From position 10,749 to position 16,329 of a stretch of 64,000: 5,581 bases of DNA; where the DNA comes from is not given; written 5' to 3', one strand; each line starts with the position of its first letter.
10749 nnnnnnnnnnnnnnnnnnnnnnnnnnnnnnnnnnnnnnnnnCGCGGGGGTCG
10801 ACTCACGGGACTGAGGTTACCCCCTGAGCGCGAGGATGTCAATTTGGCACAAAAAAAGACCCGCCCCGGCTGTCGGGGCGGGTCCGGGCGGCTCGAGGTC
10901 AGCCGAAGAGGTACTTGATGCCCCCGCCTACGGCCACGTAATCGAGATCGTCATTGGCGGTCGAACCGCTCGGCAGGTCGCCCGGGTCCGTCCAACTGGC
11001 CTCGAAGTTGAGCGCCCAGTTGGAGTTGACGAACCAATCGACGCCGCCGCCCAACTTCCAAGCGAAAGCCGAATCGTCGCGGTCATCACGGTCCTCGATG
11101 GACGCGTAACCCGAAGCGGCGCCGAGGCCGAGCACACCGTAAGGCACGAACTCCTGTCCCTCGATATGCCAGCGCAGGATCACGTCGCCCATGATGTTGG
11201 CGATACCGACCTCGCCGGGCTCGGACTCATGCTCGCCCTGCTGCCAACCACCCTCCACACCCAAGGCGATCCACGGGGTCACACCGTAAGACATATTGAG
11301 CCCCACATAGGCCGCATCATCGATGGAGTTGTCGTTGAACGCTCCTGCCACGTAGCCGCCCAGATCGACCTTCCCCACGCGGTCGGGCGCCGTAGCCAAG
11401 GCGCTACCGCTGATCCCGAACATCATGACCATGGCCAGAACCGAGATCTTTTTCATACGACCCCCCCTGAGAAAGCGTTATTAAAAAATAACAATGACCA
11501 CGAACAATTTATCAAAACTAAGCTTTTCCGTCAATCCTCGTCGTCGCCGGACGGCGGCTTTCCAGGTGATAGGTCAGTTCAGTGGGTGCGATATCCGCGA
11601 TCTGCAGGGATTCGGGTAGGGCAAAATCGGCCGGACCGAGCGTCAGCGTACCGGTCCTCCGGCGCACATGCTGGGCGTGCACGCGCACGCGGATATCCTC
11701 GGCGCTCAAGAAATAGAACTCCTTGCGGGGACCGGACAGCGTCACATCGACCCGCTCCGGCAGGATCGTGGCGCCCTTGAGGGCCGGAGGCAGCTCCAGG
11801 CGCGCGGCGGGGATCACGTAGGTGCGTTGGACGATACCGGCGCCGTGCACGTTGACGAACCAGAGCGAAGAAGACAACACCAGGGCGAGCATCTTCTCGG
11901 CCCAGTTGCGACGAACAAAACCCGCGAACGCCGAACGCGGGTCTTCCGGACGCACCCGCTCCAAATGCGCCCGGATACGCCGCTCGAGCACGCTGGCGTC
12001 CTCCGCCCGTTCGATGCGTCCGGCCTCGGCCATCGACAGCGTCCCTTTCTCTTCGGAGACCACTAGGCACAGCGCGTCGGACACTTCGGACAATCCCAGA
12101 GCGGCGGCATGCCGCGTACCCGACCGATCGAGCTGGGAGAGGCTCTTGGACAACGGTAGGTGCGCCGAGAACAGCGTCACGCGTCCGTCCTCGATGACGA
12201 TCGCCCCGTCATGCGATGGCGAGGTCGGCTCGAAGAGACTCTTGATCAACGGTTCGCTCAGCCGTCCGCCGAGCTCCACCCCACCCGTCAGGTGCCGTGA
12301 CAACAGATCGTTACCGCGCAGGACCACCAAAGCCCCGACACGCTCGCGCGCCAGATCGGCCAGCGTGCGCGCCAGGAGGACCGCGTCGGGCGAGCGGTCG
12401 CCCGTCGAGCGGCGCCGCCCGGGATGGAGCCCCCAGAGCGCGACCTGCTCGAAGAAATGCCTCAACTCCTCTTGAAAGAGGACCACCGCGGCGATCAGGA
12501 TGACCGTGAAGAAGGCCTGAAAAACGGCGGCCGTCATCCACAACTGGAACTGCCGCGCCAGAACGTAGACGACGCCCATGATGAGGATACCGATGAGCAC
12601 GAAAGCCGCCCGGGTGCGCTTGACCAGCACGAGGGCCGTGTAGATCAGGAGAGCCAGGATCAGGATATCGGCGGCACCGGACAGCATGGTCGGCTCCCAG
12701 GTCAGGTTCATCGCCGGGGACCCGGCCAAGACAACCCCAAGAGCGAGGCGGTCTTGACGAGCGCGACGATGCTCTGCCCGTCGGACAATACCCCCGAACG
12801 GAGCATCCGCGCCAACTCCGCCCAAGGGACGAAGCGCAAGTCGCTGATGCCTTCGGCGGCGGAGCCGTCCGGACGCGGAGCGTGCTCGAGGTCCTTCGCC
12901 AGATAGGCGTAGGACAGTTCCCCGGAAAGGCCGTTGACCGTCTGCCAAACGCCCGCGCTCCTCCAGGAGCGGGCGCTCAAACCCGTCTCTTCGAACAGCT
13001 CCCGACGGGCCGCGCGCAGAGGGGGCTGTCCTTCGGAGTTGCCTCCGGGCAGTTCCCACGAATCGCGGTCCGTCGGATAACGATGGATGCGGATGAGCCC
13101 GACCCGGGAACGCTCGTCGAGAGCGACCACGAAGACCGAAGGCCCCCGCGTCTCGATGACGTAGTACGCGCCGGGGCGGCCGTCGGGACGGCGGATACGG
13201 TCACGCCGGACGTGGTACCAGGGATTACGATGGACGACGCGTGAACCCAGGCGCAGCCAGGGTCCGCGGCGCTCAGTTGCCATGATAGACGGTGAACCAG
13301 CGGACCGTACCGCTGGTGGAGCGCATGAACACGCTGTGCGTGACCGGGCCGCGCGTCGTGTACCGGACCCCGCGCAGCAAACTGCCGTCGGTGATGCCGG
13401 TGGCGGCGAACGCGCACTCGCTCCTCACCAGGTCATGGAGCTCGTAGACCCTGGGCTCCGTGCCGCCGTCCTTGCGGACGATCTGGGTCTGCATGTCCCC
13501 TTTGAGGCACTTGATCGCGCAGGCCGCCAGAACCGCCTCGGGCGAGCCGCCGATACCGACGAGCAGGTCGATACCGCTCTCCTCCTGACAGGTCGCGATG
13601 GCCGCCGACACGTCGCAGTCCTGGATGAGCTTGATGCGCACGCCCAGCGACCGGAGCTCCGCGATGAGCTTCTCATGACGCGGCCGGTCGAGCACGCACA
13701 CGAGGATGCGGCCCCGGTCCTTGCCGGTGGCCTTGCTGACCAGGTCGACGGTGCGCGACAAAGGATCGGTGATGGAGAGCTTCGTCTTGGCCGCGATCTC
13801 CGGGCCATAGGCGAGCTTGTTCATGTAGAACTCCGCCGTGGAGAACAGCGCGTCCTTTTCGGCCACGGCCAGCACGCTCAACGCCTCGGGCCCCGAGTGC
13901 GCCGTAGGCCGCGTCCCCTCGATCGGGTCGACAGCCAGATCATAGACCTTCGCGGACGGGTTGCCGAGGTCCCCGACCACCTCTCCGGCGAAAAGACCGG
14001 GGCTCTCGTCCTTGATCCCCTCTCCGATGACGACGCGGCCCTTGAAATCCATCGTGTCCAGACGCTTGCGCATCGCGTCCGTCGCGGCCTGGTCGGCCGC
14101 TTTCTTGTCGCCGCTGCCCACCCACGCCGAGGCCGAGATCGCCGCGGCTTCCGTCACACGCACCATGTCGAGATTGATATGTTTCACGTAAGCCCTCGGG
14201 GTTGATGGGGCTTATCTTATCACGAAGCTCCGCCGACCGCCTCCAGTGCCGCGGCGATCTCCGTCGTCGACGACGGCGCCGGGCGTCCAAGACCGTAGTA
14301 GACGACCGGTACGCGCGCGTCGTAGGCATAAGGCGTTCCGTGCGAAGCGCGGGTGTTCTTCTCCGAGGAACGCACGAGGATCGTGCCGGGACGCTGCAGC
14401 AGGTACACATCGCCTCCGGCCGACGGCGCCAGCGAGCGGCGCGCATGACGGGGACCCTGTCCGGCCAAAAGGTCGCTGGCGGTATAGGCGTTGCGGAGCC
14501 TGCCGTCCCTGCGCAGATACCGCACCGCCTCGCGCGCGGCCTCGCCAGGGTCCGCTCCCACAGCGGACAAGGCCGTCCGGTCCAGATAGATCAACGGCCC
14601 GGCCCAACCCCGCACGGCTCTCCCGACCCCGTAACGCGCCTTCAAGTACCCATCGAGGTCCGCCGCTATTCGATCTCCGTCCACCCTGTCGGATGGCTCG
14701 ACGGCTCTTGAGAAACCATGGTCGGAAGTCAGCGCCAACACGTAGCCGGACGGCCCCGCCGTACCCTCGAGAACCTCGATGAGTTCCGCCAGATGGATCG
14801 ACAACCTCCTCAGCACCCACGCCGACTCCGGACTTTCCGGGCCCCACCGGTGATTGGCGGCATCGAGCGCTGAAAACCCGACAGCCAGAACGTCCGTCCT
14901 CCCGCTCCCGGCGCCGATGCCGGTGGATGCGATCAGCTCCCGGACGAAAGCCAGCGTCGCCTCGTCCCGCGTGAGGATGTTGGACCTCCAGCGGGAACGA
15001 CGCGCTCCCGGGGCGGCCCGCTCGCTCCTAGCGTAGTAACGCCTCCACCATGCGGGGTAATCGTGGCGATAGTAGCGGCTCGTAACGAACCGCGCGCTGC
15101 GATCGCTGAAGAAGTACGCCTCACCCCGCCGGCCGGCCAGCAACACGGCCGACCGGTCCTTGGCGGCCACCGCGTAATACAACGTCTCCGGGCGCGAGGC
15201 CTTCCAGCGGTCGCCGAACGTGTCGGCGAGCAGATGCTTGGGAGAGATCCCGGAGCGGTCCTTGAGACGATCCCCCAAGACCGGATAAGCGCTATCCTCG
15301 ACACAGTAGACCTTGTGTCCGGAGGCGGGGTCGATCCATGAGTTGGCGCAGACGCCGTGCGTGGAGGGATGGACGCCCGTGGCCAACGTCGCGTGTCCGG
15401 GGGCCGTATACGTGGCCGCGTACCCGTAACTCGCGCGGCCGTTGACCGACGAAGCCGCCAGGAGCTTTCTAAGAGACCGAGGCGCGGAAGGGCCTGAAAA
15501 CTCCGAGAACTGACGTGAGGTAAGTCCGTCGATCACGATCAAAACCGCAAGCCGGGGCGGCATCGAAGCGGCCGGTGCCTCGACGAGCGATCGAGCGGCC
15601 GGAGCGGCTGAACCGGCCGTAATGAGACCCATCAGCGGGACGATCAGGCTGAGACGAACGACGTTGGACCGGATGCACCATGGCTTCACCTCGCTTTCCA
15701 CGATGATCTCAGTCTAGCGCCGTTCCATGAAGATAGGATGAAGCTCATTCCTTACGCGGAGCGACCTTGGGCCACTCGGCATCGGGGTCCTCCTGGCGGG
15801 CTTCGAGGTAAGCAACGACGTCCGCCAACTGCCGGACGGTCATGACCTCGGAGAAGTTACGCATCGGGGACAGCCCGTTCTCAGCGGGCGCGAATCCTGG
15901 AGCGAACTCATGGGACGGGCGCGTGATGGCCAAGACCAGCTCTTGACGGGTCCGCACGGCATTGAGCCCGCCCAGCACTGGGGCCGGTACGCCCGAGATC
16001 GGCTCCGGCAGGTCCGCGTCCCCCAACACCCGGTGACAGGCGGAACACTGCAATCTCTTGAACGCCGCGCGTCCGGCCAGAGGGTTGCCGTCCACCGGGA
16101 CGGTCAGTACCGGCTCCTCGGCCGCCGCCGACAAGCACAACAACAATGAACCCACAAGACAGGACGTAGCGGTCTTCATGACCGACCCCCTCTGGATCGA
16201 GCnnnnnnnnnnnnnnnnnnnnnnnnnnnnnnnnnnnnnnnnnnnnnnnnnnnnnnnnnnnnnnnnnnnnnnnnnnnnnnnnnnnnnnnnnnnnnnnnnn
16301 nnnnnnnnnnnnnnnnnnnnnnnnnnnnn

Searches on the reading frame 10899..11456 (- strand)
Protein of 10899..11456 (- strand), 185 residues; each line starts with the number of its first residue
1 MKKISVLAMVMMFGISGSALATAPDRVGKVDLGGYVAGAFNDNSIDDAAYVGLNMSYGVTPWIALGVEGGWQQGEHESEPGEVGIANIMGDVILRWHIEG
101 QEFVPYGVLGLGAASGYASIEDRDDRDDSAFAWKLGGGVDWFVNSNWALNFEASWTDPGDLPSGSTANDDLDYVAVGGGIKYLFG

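Call 7: search_protein_families(library=pfam, proteins=[window:10899-11456:-], max_evalue=0.001)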
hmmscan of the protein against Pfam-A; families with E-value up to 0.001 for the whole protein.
window:10899-11456:- (185 aa): 1 family
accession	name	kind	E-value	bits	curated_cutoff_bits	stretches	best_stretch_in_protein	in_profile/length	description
PF13505.12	OMP_b-brl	-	1.2e-13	52.1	28.7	1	7-184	3-175/175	Outer membrane protein beta-barrel domain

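Call 95: search_protein_families(library=ncbifam, proteins=[window:10899-11456:-], max_evalue=0.001)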
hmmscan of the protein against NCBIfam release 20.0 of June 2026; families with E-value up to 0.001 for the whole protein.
window:10899-11456:- (185 aa): 1 family
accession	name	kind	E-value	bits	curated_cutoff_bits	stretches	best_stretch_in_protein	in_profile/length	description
TIGR04565.1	OMP_myx_plus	subfamily_domain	0.0001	22.4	60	1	38-155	2-134/161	outer membrane beta-barrel domain-containing protein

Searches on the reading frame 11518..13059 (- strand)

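Call 7: search_protein_families(library=pfam, proteins=[window:11518-13059:-], max_evalue=0.001)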
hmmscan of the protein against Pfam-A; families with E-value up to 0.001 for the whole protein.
window:11518-13059:- (513 aa): 2 families
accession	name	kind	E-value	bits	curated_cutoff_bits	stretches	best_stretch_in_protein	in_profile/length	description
PF02457.21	DAC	-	5.3e-32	110.3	27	1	232-348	3-118/119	DisA bacterial checkpoint controller nucleotide-binding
PF19293.4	CdaA_N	-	7.3e-09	36.1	23.8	1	127-199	8-81/81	CdaA N-terminal transmembrane domain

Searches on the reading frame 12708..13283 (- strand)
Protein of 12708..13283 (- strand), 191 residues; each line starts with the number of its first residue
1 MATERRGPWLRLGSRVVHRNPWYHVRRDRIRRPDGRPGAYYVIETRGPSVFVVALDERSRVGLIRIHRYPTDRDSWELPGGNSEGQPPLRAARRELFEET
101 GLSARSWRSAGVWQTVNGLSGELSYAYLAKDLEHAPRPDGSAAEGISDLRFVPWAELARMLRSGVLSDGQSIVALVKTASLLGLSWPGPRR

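Call 7: search_protein_families(library=pfam, proteins=[window:12708-13283:-], max_evalue=0.001)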
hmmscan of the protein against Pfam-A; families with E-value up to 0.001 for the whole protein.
window:12708-13283:- (191 aa): 1 family
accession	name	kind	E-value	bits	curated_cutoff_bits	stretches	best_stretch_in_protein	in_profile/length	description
PF00293.34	NUDIX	-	1.2e-15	58.2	21.1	1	46-160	2-119/134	NUDIX domain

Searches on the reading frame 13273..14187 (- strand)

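Call 7: search_protein_families(library=pfam, proteins=[window:13273-14187:-], max_evalue=0.001)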
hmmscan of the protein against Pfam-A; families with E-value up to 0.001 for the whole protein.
window:13273-14187:- (304 aa): 1 family
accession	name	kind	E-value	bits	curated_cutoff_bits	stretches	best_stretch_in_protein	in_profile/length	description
PF03320.18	FBPase_glpX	-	3.8e-109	364.7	27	1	3-302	2-307/307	Bacterial fructose-1,6-bisphosphatase, glpX-encoded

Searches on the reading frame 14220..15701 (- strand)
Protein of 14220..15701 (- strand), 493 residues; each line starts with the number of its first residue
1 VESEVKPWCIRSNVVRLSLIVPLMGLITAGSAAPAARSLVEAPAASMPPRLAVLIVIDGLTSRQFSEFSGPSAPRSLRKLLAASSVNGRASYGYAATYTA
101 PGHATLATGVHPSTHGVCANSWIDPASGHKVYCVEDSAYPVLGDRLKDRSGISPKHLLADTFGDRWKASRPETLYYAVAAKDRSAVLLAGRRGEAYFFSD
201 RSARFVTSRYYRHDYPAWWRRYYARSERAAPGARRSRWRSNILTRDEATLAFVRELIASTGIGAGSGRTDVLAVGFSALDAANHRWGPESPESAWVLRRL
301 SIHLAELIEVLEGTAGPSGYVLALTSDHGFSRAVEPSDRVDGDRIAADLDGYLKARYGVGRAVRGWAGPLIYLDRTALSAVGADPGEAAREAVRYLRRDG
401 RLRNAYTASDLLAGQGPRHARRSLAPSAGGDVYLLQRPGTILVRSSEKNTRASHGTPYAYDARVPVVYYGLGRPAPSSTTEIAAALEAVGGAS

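Call 7: search_protein_families(library=pfam, proteins=[window:14220-15701:-], max_evalue=0.001)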
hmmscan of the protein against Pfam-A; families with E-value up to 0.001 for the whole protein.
window:14220-15701:- (493 aa): 1 family
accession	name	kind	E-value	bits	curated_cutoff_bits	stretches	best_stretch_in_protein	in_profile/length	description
PF01663.27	Phosphodiest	-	1.7e-35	123.6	23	1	53-455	2-340/342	Type I phosphodiesterase / nucleotide pyrophosphatase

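Call 95: search_protein_families(library=ncbifam, proteins=[window:14220-15701:-], max_evalue=0.001)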
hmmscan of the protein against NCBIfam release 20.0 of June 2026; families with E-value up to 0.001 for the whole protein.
window:14220-15701:- (493 aa): 3 families
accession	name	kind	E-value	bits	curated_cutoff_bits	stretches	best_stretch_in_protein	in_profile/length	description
NF042991.1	alk_phos_PafA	equivalog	3e-64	217.4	650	2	40-227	28-217/554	alkaline phosphatase PafA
NF051873.1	AlkPhosPhoY32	equivalog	5.1e-45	154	1000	3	38-206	9-174/539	alkaline phosphatase PhoY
TIGR02335.1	hydr_PhnA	equivalog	4.8e-06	25.9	407.55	0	48-132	11-93/408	phosphonoacetate hydrolase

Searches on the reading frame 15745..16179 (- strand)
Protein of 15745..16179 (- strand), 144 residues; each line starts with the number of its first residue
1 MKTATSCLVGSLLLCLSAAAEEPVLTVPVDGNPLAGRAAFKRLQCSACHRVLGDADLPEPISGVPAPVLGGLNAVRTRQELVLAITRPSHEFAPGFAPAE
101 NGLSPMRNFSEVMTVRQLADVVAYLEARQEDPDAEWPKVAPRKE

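Call 34: search_protein_families(library=pfam, proteins=[window:15745-16179:-], max_evalue=0.0001)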
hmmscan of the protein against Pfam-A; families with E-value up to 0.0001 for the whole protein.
window:15745-16179:- (144 aa): 1 family
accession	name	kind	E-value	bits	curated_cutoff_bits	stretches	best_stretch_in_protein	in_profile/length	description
PF00034.26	Cytochrom_C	-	2.5e-07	32.4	21.3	1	35-126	3-87/90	Cytochrome c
